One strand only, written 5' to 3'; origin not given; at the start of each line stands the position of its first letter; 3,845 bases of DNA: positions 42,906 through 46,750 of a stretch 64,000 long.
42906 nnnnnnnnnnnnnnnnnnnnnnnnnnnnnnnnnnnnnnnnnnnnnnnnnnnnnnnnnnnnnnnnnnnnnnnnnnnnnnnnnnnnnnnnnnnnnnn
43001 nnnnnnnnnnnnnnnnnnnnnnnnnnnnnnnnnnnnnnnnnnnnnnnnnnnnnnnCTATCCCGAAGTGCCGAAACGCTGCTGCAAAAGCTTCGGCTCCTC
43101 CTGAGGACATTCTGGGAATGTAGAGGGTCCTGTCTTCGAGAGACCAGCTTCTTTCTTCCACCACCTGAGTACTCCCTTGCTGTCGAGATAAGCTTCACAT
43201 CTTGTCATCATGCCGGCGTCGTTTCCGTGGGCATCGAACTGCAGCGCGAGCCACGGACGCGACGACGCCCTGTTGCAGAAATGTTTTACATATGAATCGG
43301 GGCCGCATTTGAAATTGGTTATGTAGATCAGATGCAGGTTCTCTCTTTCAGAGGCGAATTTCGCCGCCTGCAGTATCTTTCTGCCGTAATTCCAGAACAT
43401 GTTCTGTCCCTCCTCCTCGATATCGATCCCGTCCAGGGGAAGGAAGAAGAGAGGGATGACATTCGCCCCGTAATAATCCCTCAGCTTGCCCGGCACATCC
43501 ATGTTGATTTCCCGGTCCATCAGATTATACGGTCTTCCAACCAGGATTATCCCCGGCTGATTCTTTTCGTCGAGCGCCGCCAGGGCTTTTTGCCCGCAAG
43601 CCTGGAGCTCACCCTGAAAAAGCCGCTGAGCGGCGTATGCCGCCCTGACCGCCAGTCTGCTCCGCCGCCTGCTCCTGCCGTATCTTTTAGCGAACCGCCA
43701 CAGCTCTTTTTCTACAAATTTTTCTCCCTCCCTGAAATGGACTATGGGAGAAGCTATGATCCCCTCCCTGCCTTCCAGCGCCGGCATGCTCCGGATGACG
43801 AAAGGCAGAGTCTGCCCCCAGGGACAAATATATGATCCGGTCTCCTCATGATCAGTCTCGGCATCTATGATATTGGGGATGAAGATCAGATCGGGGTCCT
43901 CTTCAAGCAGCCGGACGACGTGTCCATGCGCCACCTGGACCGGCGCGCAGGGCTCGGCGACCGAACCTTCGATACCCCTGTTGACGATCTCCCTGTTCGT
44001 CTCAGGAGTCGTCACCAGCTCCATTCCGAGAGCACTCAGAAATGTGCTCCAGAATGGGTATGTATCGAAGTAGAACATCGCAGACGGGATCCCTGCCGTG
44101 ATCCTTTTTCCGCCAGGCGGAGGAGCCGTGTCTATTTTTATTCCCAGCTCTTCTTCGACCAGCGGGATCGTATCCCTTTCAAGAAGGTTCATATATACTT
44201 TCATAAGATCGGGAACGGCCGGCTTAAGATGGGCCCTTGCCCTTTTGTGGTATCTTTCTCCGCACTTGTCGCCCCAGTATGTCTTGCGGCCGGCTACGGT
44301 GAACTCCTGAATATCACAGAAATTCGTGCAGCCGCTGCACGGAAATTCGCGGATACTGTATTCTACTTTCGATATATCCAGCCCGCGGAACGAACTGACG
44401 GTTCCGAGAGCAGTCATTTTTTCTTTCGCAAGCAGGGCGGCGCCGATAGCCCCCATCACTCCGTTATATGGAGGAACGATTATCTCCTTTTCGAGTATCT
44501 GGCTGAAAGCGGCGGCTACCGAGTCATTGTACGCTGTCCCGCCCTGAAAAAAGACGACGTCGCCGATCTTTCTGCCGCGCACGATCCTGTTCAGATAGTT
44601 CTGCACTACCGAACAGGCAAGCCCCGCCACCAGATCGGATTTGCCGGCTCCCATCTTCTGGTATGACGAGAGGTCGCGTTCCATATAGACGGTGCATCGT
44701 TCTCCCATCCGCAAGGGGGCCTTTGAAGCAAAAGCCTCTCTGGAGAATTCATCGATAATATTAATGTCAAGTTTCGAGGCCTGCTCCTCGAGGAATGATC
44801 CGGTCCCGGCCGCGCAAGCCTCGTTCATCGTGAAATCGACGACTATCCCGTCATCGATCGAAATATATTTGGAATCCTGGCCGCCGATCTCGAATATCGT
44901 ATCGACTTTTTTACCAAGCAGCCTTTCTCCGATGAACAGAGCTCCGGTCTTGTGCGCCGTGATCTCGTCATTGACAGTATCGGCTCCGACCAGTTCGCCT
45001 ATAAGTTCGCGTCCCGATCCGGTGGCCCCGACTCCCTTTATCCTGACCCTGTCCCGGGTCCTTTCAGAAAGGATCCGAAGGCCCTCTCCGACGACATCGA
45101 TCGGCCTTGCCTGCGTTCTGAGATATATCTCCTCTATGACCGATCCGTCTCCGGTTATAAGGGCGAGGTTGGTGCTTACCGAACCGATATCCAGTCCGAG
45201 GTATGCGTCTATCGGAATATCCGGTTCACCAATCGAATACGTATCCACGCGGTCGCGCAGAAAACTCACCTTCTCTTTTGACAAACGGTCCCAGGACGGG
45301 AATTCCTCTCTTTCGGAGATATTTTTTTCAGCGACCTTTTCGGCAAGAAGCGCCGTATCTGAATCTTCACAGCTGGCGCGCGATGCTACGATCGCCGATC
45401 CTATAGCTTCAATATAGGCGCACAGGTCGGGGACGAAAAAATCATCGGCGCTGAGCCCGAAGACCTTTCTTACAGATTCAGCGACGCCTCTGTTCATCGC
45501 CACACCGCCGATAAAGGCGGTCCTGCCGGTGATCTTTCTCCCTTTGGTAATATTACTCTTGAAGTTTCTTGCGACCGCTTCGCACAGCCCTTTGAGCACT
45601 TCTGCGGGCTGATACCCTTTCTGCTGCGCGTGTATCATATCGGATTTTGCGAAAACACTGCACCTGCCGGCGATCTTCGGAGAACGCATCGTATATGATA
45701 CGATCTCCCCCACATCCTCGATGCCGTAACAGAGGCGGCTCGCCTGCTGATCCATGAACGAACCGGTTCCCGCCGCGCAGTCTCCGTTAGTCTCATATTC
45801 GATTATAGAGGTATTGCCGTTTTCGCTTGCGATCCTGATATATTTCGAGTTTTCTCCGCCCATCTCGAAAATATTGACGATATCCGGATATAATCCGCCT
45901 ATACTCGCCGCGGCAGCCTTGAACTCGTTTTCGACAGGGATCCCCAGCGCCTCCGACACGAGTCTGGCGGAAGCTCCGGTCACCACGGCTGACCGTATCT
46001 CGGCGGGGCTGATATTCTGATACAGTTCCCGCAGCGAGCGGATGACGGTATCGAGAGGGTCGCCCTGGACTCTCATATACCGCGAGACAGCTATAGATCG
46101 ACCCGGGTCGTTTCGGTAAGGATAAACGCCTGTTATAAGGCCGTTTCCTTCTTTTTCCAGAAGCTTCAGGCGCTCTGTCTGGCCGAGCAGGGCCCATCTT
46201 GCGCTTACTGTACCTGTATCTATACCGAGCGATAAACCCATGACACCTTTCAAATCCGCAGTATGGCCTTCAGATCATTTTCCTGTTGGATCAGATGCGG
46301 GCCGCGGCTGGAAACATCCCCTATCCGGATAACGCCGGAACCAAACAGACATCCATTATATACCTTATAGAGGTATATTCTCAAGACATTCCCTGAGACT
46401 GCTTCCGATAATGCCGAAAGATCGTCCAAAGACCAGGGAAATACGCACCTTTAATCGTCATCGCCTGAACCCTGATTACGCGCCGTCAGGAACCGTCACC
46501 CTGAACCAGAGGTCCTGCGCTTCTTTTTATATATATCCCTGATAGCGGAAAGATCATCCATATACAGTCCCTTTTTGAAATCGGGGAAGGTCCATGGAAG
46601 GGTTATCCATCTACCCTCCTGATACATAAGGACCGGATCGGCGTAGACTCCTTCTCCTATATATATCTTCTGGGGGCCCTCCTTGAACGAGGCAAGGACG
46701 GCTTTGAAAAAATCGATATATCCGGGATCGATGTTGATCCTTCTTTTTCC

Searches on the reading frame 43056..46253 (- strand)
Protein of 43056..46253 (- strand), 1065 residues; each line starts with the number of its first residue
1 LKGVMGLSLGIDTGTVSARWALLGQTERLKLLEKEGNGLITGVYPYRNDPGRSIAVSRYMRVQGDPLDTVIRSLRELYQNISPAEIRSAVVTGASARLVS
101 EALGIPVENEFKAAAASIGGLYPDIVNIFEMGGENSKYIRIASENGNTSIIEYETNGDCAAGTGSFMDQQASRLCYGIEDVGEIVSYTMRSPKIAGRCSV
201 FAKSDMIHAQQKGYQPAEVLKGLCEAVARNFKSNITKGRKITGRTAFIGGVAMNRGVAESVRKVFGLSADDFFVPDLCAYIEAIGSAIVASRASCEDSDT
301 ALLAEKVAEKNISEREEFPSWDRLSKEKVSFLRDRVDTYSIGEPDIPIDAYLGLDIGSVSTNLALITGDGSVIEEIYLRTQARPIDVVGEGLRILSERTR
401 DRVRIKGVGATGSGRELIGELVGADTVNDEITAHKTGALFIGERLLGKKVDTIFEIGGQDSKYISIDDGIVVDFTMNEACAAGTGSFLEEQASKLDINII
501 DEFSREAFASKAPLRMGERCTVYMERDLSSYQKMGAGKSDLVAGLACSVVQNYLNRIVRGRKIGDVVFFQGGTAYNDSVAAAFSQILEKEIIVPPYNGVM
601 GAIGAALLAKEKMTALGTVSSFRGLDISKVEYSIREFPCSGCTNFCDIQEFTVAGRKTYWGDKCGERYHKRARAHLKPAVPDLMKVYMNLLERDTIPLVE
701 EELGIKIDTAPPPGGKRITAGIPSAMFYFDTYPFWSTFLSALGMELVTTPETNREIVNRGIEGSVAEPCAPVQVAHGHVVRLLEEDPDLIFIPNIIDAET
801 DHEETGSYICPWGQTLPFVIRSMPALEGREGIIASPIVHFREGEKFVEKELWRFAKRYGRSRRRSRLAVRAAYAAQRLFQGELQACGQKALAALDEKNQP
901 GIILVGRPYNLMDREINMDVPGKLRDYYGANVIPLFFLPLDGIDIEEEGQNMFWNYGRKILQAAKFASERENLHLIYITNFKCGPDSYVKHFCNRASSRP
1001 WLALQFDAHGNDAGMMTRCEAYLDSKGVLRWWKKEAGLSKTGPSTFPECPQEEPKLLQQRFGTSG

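Call 3: search_protein_families(library=pfam, proteins=[window:43056-46253:-], max_evalue=0.01)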
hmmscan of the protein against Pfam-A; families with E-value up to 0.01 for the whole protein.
window:43056-46253:- (1065 aa): 2 families
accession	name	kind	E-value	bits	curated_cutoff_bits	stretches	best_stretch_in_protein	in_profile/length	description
PF01869.26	BcrAD_BadFG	-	8.5e-60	203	31.5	2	352-609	1-271/271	BadF/BadG/BcrA/BcrD ATPase family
PF09989.15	DUF2229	-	3.6e-54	184.1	29.4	1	720-933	2-213/218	CoA enzyme activase uncharacterised domain (DUF2229)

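Call 4: search_protein_families(library=ncbifam, proteins=[window:43056-46253:-], max_evalue=0.01)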
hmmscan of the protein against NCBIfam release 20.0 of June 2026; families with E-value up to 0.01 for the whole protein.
window:43056-46253:- (1065 aa): 5 families
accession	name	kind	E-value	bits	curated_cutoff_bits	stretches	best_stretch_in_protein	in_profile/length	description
TIGR00241.1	CoA_E_activ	domain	1.5e-70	237.5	125.4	2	352-608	3-248/248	acyl-CoA dehydratase activase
TIGR03286.1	methan_mark_15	hypoth_equivalog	4e-47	161.1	455.75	2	352-610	147-402/404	methanogenesis marker 15 protein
TIGR02259.1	benz_CoA_red_A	equivalog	6.7e-36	123.9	578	2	424-588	247-406/432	benzoyl-CoA reductase subunit A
TIGR03192.1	benz_CoA_bzdQ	equivalog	1.2e-29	103.7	380.2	2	352-611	35-288/293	benzoyl-CoA reductase, bzd-type, subunit Q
TIGR02261.1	benz_CoA_red_D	equivalog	1.6e-18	66.9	312.85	2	121-264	94-234/262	benzoyl-CoA reductase subunit D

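Call 23: search_solved_structures(query=window:43056-46253:-, max_evalue=0.01)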
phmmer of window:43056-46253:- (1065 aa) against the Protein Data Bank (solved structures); distinct sequences matched with E-value up to 0.01: 5.
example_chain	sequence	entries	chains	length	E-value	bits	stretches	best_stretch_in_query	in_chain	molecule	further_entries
1hux_A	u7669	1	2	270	1.8e-26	95.1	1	352-613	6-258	ACTIVATOR OF (R)-2-HYDROXYGLUTARYL-COA DEHYDRATASE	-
4eht_A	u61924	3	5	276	9.9e-25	89.3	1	352-611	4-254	Activator of 2-hydroxyisocaproyl-CoA dehydratase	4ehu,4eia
9gai_D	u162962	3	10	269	8.5e-22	79.6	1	353-614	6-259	3-methylbenzoyl-CoA reductase alpha subunit MbdQ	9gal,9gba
7yyl_E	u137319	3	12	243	3.6e-21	77.6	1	351-611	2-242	Putative CoA-substrate-specific enzyme activase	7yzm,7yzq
9gai_C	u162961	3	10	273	2e-11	45.3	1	84-290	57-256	3-methylbenzoyl-CoA reductase delta subunit MbdP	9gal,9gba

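Call 60: search_dna_similar(query=window:43056-46253:-, collection=plasmids, mode=protein, max_rows=25, max_evalue=1e-10)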
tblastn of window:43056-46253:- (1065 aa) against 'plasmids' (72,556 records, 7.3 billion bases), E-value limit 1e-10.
Records with a match: 36; places in all: 44; records where one place covers at least 80% of the query: 10.
Best place of each record, by identity: <60% 36.
By first word of the organism name: Escherichia 10; Klebsiella 4; Fusobacterium 2; Listeria 2; Proteus 2; Providencia 2; Sphingopyxis 2; Paraclostridium 1; Haliovirga 1; Collinsella 1; and 9 more.
By predicted mobility (MOB-suite, as given by PLSDB): non-mobilizable 29; mobilizable 4; conjugative 3.
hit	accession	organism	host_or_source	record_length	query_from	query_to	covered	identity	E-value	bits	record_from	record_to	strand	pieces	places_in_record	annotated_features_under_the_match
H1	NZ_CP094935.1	Paraclostridium bifermentans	Homo sapiens,feces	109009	59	1025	81%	35.2%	6e-104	622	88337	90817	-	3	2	acyl-CoA dehydratase activase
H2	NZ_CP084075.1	Fusobacterium vincentii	-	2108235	4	1011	95%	28.8%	1e-103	366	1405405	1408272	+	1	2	none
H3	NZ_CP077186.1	Fusobacterium animalis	Homo sapiens,resected colorectal tumor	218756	4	1011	95%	28.2%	2e-104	369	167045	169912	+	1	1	acyl-CoA dehydratase activase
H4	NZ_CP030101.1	Listeria monocytogenes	Environment,water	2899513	48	1054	95%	27.7%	9e-101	433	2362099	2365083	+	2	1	none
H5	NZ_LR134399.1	Listeria monocytogenes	Homo sapiens,Vein blood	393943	48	1011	91%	28.7%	3e-100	356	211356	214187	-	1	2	2-hydroxyacyl-CoA dehydratase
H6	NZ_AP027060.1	Haliovirga abyssi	-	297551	9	1025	95%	27.0%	8e-97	346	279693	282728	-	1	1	acyl-CoA dehydratase activase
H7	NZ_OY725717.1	Collinsella aerofaciens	-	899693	7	987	92%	27.9%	5e-90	325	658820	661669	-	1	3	2-hydroxyacyl-CoA dehydratase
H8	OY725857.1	Subdoligranulum variabile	-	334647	82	987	85%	29.2%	7e-82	301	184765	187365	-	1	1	none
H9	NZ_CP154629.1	Acetoanaerobium noterae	cell culture,Sludge of a digestion ...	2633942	54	1014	90%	27.5%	3e-92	332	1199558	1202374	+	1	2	none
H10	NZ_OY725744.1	Monoglobus pectinilyticus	-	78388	49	824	64%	37.9%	2e-62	461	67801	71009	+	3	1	2-hydroxyacyl-CoA dehydratase | acyl-CoA dehydratase activase-related protein | acyl-CoA dehydratase activase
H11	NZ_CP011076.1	Brevibacillus laterosporus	Oryza sativa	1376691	48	1028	92%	25.4%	4e-67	256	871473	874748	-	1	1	none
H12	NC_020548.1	Azoarcus sp. KH32C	-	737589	68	665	54%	29.1%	4e-19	187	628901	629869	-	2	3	2-hydroxyacyl-CoA dehydratase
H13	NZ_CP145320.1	Rhodococcus ruber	-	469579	352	623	26%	31.8%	2e-16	93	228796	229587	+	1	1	acyl-CoA dehydratase activase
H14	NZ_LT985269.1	Escherichia coli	-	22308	325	612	27%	28.8%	2e-17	96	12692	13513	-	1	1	yjiL: putative 2-hydroxyacyl-CoA dehydratase activator YjiL | yjiM: double-cubane-cluster-containing anaerobic reductase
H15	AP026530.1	Escherichia coli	whole organism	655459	325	612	27%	28.8%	2e-17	96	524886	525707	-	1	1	hgdC: hypothetical protein | yjiM: hypothetical protein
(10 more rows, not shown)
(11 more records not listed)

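Call 62: get_annotated_region(hit=H5, flank=4000)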
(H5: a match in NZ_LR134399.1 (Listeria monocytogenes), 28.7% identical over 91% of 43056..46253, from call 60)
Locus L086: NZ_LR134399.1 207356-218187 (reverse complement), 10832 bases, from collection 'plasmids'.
description: Listeria monocytogenes strain NCTC7974 plasmid 2, complete sequence
organism: Listeria monocytogenes (NCBI taxid 1639)
taxonomy: Bacteria; Bacillota; Bacilli; Bacillales; Listeriaceae; Listeria; Listeria monocytogenes
host: -; source: Homo sapiens,Vein blood; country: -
typing (MOB-suite, as given by PLSDB): non-mobilizable
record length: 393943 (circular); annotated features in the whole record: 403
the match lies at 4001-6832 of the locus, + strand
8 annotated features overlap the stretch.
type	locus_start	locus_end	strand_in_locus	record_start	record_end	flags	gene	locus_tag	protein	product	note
CDS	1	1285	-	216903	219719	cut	-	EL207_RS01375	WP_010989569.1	sigma-54-dependent transcriptional regulator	-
CDS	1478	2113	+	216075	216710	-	-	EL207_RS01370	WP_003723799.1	FMN-dependent NADH-azoreductase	-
CDS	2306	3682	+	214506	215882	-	-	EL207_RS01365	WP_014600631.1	amino acid permease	GO:0006865 - amino acid transport [Evidence IEA]; GO:0055085 - transmembrane transport [Evidence IEA]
CDS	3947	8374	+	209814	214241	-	-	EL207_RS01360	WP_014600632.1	2-hydroxyacyl-CoA dehydratase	-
CDS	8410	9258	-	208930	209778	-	-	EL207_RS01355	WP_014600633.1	PhzF family phenazine biosynthesis protein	GO:0009058 - biosynthetic process [Evidence IEA]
CDS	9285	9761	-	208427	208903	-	ybaK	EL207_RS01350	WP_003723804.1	Cys-tRNA(Pro) deacylase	GO:0043039 - tRNA aminoacylation [Evidence IEA]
CDS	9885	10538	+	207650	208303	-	-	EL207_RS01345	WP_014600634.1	DUF5105 domain-containing protein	-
CDS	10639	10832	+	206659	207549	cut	-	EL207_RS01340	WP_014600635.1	carbon-nitrogen hydrolase family protein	-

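Call 80: get_annotated_region(hit=H1, flank=5000)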
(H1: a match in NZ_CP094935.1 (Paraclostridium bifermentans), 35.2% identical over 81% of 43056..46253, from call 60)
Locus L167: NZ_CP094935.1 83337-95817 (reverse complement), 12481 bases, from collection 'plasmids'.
description: Paraclostridium bifermentans strain HD0315_2 plasmid pHD0315_2-2, complete sequence
organism: Paraclostridium bifermentans (NCBI taxid 1490)
taxonomy: Bacteria; Bacillota; Clostridia; Peptostreptococcales; Peptostreptococcaceae; Paraclostridium; Paraclostridium bifermentans
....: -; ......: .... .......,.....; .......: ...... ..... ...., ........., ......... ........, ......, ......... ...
typing (MOB-suite, as given by PLSDB): non-mobilizable
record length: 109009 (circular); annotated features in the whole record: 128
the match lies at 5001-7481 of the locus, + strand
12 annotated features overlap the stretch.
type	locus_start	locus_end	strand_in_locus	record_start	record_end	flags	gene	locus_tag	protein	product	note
CDS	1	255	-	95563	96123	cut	-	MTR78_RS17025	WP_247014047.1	helix-turn-helix transcriptional regulator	-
CDS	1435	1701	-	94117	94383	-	-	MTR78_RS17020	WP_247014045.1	hypothetical protein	-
CDS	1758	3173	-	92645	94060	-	nhaC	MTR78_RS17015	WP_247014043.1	Na+/H+ antiporter NhaC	GO:1902600 - proton transmembrane transport [Evidence IEA]; GO:0006814 - sodium ion transport [Evidence IEA]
CDS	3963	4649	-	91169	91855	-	-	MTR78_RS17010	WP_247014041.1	Crp/Fnr family transcriptional regulator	GO:0006355 - regulation of DNA-templated transcription [Evidence IEA]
CDS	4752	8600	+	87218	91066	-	-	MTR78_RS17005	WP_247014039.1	acyl-CoA dehydratase activase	-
CDS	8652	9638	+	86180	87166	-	-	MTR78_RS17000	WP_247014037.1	ABC transporter substrate-binding protein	-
CDS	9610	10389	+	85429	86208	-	-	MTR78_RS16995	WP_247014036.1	ABC transporter permease subunit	GO:0055085 - transmembrane transport [Evidence IEA]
CDS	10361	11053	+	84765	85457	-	-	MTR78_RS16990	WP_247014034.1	ABC transporter ATP-binding protein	-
CDS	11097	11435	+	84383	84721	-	-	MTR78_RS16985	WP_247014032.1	cupin domain-containing protein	-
CDS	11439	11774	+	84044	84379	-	-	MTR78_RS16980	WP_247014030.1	cupin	-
CDS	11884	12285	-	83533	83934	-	-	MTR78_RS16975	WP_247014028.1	hemerythrin domain-containing protein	-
CDS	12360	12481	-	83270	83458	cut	-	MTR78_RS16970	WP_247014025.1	ferredoxin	-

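Call 81: get_annotated_region(hit=H10, flank=4000)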
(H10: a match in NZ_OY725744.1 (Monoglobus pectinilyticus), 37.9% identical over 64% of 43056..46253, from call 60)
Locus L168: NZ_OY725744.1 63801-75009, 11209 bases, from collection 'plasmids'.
description: Monoglobus pectinilyticus strain Ruminococcaceae species TSDC17.2-1.2 plasmid 20, complete sequence
organism: Monoglobus pectinilyticus (NCBI taxid 1981510)
taxonomy: Bacteria; Bacillota; Clostridia; Monoglobales; Monoglobaceae; Monoglobus; Monoglobus pectinilyticus
host: -; source: -; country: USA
typing (MOB-suite, as given by PLSDB): non-mobilizable
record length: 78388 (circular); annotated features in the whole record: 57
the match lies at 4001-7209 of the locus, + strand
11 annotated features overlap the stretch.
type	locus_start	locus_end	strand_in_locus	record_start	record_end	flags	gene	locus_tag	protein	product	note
CDS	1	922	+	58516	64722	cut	-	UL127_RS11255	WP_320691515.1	immunoglobulin-like domain-containing protein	-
CDS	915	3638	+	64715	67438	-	-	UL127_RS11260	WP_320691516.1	S-layer homology domain-containing protein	-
CDS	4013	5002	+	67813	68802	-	-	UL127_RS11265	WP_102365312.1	acyl-CoA dehydratase activase-related protein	-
CDS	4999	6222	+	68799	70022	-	-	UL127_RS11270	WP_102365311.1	2-hydroxyacyl-CoA dehydratase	-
CDS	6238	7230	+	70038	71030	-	-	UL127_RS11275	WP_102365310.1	acyl-CoA dehydratase activase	-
CDS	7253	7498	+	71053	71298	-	-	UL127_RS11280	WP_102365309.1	TIGR03905 family TSCPD domain-containing protein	GO:0008150 - biological_process [Evidence IEA]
CDS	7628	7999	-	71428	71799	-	-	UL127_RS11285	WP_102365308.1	hypothetical protein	-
CDS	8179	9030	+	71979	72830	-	dapF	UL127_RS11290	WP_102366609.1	diaminopimelate epimerase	GO:0009089 - lysine biosynthetic process via diaminopimelate [Evidence IEA]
CDS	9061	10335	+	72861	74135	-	-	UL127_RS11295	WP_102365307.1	LL-diaminopimelate aminotransferase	GO:0009058 - biosynthetic process [Evidence IEA]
CDS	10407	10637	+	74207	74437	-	-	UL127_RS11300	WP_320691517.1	YlmC/YmxH family sporulation protein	GO:0030436 - asexual sporulation [Evidence IEA]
CDS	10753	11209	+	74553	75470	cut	noc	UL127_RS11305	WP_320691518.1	nucleoid occlusion protein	GO:0032466 - negative regulation of cytokinesis [Evidence IEA]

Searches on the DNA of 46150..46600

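Call 54: search_rna_families(source=window, start=46150, end=46600, threshold=evalue, max_evalue=1)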
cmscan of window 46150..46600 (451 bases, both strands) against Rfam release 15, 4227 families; matches with E-value up to 1: 1.
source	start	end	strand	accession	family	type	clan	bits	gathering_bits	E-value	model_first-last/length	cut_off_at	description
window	46440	46506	-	RF01142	sR19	Gene; snRNA; snoRNA; CD-box;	-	14.8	45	0.36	1-63/63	no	Small nucleolar RNA sR19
